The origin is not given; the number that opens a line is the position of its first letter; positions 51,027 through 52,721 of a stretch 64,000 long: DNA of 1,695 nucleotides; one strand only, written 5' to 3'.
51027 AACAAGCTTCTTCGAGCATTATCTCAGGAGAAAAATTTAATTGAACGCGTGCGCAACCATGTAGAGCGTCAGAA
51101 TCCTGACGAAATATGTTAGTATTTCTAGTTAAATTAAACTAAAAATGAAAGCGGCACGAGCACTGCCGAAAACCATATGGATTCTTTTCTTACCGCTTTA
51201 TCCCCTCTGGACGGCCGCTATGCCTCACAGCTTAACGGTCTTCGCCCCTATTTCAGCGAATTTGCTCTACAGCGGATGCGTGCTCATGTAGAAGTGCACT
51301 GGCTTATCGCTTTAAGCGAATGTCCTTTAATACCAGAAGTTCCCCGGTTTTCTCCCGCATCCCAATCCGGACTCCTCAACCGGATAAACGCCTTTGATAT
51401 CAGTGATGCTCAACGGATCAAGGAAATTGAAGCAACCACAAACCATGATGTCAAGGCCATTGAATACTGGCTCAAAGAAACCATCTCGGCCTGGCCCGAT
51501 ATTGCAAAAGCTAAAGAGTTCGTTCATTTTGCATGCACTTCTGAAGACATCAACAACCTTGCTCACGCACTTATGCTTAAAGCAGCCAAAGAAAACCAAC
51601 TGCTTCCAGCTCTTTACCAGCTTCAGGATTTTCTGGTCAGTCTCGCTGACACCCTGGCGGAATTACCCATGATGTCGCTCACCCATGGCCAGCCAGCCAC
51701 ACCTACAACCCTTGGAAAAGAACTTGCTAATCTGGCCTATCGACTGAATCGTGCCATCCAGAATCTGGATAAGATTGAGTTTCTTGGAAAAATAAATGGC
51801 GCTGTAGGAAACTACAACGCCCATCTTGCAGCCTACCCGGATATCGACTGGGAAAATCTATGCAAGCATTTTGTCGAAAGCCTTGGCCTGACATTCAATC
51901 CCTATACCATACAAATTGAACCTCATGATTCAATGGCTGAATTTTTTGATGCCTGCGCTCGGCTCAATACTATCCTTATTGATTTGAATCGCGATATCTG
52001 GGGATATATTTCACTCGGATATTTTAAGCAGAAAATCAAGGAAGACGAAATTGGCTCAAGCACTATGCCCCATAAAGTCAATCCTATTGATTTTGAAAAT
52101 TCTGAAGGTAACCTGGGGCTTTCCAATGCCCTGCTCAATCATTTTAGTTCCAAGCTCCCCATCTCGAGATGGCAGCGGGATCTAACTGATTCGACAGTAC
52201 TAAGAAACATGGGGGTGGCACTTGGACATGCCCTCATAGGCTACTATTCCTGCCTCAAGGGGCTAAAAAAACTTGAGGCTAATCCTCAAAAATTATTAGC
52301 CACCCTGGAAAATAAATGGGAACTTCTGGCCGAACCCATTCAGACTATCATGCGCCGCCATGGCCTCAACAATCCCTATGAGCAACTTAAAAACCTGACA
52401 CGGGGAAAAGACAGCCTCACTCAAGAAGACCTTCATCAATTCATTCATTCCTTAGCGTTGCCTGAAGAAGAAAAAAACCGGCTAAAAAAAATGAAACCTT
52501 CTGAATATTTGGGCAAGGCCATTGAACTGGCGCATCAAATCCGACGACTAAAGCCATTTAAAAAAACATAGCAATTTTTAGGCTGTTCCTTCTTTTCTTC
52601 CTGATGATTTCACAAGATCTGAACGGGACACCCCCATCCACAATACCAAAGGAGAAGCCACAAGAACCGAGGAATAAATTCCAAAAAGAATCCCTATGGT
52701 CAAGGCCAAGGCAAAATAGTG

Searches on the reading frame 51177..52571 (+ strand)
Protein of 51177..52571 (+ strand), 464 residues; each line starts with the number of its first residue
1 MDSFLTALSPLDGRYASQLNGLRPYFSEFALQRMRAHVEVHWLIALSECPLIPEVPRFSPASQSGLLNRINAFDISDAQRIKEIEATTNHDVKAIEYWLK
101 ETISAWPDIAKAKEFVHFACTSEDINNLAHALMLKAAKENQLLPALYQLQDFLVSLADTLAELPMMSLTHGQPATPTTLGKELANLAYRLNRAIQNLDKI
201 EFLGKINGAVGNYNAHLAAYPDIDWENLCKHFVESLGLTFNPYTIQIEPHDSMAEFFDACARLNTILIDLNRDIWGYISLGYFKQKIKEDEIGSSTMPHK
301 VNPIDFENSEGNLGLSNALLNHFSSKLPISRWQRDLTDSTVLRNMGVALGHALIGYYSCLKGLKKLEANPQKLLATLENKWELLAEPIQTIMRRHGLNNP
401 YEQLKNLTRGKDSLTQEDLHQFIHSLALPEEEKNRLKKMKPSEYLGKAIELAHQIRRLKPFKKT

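Call 57: search_protein_families(library=pfam, proteins=[window:51177-52571:+], max_evalue=0.00001)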
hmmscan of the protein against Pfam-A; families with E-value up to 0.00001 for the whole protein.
window:51177-52571:+ (464 aa): 2 families
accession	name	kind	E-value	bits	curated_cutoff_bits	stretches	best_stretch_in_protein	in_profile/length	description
PF00206.25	Lyase_1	-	6.8e-56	190.4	27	1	42-311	31-305/312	Lyase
PF08328.16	ASL_C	-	9.7e-49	164.7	35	1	330-445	1-115/115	Adenylosuccinate lyase C-terminal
